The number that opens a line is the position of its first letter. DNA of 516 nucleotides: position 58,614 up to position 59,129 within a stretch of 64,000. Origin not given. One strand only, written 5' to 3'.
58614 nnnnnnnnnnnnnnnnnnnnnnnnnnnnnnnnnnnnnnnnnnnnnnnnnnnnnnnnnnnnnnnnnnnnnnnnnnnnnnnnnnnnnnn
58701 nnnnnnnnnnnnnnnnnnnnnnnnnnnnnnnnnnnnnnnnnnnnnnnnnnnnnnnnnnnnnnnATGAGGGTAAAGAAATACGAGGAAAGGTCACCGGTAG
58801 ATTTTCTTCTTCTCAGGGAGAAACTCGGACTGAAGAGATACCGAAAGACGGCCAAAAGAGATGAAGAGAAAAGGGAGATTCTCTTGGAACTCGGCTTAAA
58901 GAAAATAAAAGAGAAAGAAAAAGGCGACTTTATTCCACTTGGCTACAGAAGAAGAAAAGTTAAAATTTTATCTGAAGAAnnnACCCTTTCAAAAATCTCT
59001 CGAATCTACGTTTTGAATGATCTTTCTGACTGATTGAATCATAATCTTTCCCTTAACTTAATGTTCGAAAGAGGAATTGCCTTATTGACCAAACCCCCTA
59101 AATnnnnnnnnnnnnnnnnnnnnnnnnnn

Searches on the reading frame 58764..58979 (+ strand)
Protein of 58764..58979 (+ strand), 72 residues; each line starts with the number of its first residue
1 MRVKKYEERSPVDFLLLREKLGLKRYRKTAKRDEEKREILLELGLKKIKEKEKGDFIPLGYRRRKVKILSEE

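Call 6: search_protein_families(library=pfam, proteins=[window:58764-58979:+], max_evalue=1)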
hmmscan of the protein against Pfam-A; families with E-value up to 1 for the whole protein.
window:58764-58979:+ (72 aa): 0 families

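Call 7: search_protein_families(library=padloc, proteins=[window:58764-58979:+], max_evalue=1)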
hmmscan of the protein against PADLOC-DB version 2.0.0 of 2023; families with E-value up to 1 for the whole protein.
window:58764-58979:+ (72 aa): 0 families

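Call 8: search_protein_families(library=ncbifam, proteins=[window:58764-58979:+], max_evalue=1)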
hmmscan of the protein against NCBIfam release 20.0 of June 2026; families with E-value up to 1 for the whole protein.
window:58764-58979:+ (72 aa): 1 family
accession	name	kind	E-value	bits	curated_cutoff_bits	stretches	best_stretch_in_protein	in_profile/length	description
TIGR01308.1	rpmD_bact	equivalog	0.45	10.2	44.65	1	33-51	13-31/55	50S ribosomal protein L30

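Call 16: find_homologous_proteins(query=window:58764-58979:+, max_evalue=0.1)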
Query window:58764-58979:+ (72 aa): 386 proteins with E <= 0.1 among 390 candidates; the best 120 are listed.
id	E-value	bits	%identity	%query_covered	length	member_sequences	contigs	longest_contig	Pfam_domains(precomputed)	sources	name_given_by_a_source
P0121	7.7e-35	135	100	100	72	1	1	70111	-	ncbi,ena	-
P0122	9.5e-34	132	99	100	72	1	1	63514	-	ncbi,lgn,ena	-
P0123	9.6e-33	129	94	100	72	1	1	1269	-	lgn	-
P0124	3.0e-29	117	90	96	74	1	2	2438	-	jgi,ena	jgi:hypothetical protein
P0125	4.7e-29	117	93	93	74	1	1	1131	-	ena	-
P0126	5.3e-29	117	88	96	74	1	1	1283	-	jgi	jgi:hypothetical protein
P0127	8.0e-29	116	91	93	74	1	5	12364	-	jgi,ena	-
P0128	1.0e-28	116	91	94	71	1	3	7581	-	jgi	-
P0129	1.3e-28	116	91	93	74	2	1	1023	-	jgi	jgi:hypothetical protein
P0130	1.5e-28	115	91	92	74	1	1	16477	-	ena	-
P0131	1.7e-28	115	91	93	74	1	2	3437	-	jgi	jgi:hypothetical protein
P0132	1.8e-28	115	93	93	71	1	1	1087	-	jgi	jgi:hypothetical protein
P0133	2.8e-28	114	91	93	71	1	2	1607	-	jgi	jgi:hypothetical protein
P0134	2.9e-28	114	90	94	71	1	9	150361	-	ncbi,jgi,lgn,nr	ncbi:MAG: hypothetical protein FJ110_04115 [Deltaproteobacteria bacterium]|nr:hypothetical protein [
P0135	3.0e-28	114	90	94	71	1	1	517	-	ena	-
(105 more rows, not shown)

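Call 17: find_encoding_contigs(protein=P0121, flank=6000, max_places=4)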
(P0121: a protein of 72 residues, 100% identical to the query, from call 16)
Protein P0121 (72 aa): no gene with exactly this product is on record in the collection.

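Call 18: find_encoding_contigs(protein=P0134, flank=8000, max_places=8)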
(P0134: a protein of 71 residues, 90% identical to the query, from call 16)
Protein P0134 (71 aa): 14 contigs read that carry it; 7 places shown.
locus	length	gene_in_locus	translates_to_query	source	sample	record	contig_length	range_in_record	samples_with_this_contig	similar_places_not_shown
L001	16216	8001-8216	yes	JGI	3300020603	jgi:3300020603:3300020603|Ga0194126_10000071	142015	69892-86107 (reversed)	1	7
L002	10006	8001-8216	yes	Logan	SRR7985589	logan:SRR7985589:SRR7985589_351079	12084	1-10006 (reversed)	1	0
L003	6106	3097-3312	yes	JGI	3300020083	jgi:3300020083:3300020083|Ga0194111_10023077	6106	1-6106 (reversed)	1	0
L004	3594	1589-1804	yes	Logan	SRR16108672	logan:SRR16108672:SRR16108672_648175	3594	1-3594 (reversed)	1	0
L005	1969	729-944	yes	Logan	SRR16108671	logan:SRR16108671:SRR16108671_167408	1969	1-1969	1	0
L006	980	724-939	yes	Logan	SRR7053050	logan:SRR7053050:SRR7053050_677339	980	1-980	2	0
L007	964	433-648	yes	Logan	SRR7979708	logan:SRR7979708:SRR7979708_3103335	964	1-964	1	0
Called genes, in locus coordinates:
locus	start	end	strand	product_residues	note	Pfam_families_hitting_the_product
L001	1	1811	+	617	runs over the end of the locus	PF00724:Oxidored_FMN, PF02254:TrkA_N (faint), PF03486:HI0933_like (weak), PF07992:Pyr_redox_2, PF12831:FAD_oxidored (weak), PF13450:NAD_binding_8, PF13738:Pyr_redox_3 (weak), PF00070:Pyr_redox, +6 more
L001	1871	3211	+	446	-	PF01547:SBP_bac_1, PF13416:SBP_bac_8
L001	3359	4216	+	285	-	PF00528:BPD_transp_1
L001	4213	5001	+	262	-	PF00528:BPD_transp_1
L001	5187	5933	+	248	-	PF00106:adh_short, PF08659:KR, PF13561:adh_short_C2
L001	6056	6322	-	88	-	-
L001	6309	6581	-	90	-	PF04365:BrnT_toxin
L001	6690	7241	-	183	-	-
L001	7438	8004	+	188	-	-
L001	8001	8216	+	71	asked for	-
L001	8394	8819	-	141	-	PF00903:Glyoxalase, PF13669:Glyoxalase_4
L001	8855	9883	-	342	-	PF00389:2-Hacid_dh, PF02826:2-Hacid_dh_C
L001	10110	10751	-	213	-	PF10050:DUF2284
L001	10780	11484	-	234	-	PF03737:RraA-like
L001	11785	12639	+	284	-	PF09339:HTH_IclR, PF13412:HTH_24 (faint), PF01614:IclR_C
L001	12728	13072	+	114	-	-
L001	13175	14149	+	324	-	PF00532:Peripla_BP_1, PF13407:Peripla_BP_4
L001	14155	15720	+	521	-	PF00005:ABC_tran, PF13304:AAA_21 (faint), PF13401:AAA_22 (faint), PF00005:ABC_tran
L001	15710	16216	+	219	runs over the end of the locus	PF00857:Isochorismatase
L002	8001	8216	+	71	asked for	-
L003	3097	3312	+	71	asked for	-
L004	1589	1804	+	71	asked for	-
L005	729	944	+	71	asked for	-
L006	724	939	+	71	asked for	-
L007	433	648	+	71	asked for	-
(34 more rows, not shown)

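Call 23: search_solved_structures(query=A3, max_evalue=10)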
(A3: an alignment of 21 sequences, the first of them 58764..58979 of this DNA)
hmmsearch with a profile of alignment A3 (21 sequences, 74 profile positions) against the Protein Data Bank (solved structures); distinct sequences matched with E-value up to 10: 0.

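Call 29: predict_structure(alignment_id=A3)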
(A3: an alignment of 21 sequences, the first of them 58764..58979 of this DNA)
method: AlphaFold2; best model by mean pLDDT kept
length: 72 residues; sequences in the alignment: 21
mean_pLDDT: 54.1   pTM: 0.31
mean pLDDT of the five models: 54.1, 52.2, 48.5, 48.4, 47.6
residues with pLDDT >= 90: 0; 70-90: 14; 50-70: 27; < 50: 31
segments of 3 or more residues with pLDDT < 50: 1-10, 25-30, 60-72
pLDDT, mean of each block of 10 residues (from residue 1): 39 53 49 66 74 59 42 34
secondary structure, 60 per line:
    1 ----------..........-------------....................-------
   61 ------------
elements in order: H11-20 H34-53
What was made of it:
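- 58764..58982 (+): Gene for a 72-aa basic (pI 10.0) protein predicted to have two helices. It is the obligate partner of the NTase and an orphan family. AlphaFold2 pLDDT 54, helices at 11-20 and 34-53 (call 29).
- On AbiE system: The partner lies downstream, is 72 aa, has no family hit (calls 6, 7, 8) and has two predicted helices only (call 29).
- The partner here is 72 aa with two predicted helices and disordered ends (call 29). It is predicted to be helical and partly disordered, not a known toxin fold (call 29).
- Tried and rejected: The structure of the small protein alone had pLDDT 54, too poor for a fold search (call 29).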

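Call 46: search_protein_families(library=pfam, alignment_id=A4, max_evalue=0.00001)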
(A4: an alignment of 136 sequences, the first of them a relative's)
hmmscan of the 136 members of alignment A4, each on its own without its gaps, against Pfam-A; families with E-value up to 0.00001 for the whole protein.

A. member 1, L001:6693-7241:- (183 aa): 0 families

B. families by the number of members that match (of 136 scanned): 180 families (the first 25 are shown)
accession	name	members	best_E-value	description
PF00515.34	TPR_1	7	1.8e-39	Tetratricopeptide repeat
PF07719.23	TPR_2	7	5.6e-34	Tetratricopeptide repeat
PF13432.12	TPR_16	7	8.2e-23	Tetratricopeptide repeat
PF13181.12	TPR_8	6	1e-31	Tetratricopeptide repeat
PF13428.12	TPR_14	6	4.5e-25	Tetratricopeptide repeat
PF13424.12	TPR_12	5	1.8e-98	Tetratricopeptide repeat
PF14559.12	TPR_19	5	9.9e-40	Tetratricopeptide repeat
PF13431.12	TPR_17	5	9e-31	Tetratricopeptide repeat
PF13374.12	TPR_10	4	8.9e-81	Tetratricopeptide repeat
PF13176.12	TPR_7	4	6.6e-37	Tetratricopeptide repeat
PF00005.33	ABC_tran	4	1.2e-34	ABC transporter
PF17874.7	TPR_MalT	4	1.1e-15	MalT-like TPR region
PF13174.12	TPR_6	4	5.6e-08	Tetratricopeptide repeat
PF00579.31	tRNA-synt_1b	3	1.3e-84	tRNA synthetases class I (W and Y)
PF13414.12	TPR_11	3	3.5e-35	TPR repeat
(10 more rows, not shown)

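Call 47: search_protein_families(library=padloc, alignment_id=A4, max_evalue=0.00001)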
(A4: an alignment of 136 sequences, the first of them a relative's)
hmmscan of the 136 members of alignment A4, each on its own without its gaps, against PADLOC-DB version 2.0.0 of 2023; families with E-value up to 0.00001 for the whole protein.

A. member 1, L001:6693-7241:- (183 aa): 0 families

B. families by the number of members that match (of 136 scanned): 99 families (the first 25 are shown)
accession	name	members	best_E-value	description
PDLC04140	mad8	5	5.1e-15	mads_8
PDLC04135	mad3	4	2e-30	mads_3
PDLC04042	PD-T4-6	3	9.2e-100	-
PDLC04040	PD-T4-6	3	1.4e-83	-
PDLC04052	PD-T4-6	3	4.8e-82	-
PDLC02980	AriA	3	1.2e-14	-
PDLC01439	typeIV_DinG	2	2.6e-122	CAS-IV-A; associated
PDLC04787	PDC-S01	2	5.3e-106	-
PDLC04053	PD-T4-6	2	3.3e-98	-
PDLC04061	PD-T4-6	2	4.1e-97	-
PDLC04060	PD-T4-6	2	1.3e-96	-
PDLC04043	PD-T4-6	2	1.1e-89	-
PDLC04054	PD-T4-6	2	2.2e-82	-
PDLC04057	PD-T4-6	2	1.4e-81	-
PDLC04039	PD-T4-6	2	3.6e-80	-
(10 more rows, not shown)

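Call 64: search_protein_families(library=phrogs, proteins=[window:58764-58979:+], max_evalue=1)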
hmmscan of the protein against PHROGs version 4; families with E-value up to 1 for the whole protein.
window:58764-58979:+ (72 aa): 0 families
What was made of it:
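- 58764..58982 (+): No hit in Pfam, NCBIfam, PADLOC, PHROGs or PDB (calls 6, 7, 8, 23, 64).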

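Call 68: find_encoding_contigs(protein=P0122, flank=10000, max_places=4)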
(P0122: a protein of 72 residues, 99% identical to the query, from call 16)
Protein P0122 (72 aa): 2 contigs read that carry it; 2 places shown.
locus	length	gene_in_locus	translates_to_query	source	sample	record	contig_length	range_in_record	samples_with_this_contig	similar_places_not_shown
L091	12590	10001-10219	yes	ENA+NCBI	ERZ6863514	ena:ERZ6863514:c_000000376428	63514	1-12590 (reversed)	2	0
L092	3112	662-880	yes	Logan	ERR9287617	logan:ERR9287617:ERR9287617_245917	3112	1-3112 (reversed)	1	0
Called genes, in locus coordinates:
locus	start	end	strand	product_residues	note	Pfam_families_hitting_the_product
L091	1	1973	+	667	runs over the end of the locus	PF22745:Nlig-Ia, PF01653:DNA_ligase_aden, PF03120:OB_DNA_ligase, PF03119:DNA_ligase_ZBD, PF12826:HHH_2, PF14520:HHH_5 (weak), PF00533:BRCT, PF12738:PTCB-BRCT (faint)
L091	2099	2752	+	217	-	PF01865:PhoU_div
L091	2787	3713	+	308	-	PF01384:PHO4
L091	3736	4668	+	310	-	PF01156:IU_nuc_hydro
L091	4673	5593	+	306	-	PF00294:PfkB, PF08543:Phos_pyr_kin (weak)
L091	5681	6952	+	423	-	PF09861:Lar_N, PF04015:DUF362 (weak), PF21113:LarA_C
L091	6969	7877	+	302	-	PF00701:DHDPS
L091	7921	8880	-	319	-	PF00389:2-Hacid_dh, PF02826:2-Hacid_dh_C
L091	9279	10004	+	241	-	-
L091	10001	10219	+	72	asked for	-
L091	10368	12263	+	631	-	PF02730:AFOR_N, PF01314:AFOR_C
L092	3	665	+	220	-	?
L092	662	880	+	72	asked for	-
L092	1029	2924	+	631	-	PF02730:AFOR_N, PF01314:AFOR_C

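Call 73: search_protein_representatives(alignment_id=A3)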
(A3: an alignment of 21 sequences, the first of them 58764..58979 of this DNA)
Query: 21 sequences, 74 profile positions. Proteins with E-value up to 0.001 (for the whole library): 62; up to 1e-10: 33; up to 1e-30: 0. The best 62 are listed.
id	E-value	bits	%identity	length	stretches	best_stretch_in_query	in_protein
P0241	1.7e-29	117.6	-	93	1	1-61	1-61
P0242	5.4e-27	109.6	-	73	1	1-70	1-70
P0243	1.0e-25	105.5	-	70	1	1-70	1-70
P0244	8.5e-22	92.9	-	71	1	1-70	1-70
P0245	2.7e-20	88.1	-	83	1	1-68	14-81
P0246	1.5e-19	85.7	-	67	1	18-71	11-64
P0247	1.9e-19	85.4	-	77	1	1-54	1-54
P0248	8.6e-19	83.3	-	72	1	1-71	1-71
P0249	2.6e-18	81.8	-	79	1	16-70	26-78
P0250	3.2e-18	81.5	-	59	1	1-55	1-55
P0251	1.5e-17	79.3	-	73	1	10-70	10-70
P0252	4.4e-17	77.8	-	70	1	1-70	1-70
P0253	7.2e-17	77.1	-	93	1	1-54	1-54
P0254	1.1e-16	76.5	-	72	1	1-71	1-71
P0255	1.2e-16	76.4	-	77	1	3-70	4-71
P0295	9.7e-06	41.5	-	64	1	21-70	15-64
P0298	2.5e-05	40.2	-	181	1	7-70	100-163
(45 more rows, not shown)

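Call 75: list_cluster_members(proteins=[P0121, P0122, P0001, P0022])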
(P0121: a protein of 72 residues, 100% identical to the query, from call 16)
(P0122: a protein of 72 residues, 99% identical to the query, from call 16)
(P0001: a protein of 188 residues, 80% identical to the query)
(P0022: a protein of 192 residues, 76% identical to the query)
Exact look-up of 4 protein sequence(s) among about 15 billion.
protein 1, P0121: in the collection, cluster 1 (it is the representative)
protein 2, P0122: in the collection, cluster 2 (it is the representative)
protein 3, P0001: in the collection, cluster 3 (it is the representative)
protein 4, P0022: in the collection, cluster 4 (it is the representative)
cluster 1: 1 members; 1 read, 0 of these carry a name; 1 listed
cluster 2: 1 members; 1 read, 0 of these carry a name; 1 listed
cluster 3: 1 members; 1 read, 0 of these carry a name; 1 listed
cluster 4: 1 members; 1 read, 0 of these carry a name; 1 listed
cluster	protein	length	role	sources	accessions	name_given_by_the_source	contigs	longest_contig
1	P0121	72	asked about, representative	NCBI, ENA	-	-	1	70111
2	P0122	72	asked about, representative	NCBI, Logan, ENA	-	-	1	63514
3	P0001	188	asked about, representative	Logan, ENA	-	-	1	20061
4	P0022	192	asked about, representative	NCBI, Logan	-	-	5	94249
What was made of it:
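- Tried and rejected: The exact small protein has no contig on record, and cluster members carry no names (calls 17, 75).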

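Call 82: search_protein_families(library=pfam, proteins=[L001:6693-7241:-], max_evalue=0.01)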
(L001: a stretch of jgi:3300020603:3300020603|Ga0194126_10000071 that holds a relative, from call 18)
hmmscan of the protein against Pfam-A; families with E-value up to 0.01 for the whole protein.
L001:6693-7241:- (183 aa): 0 families
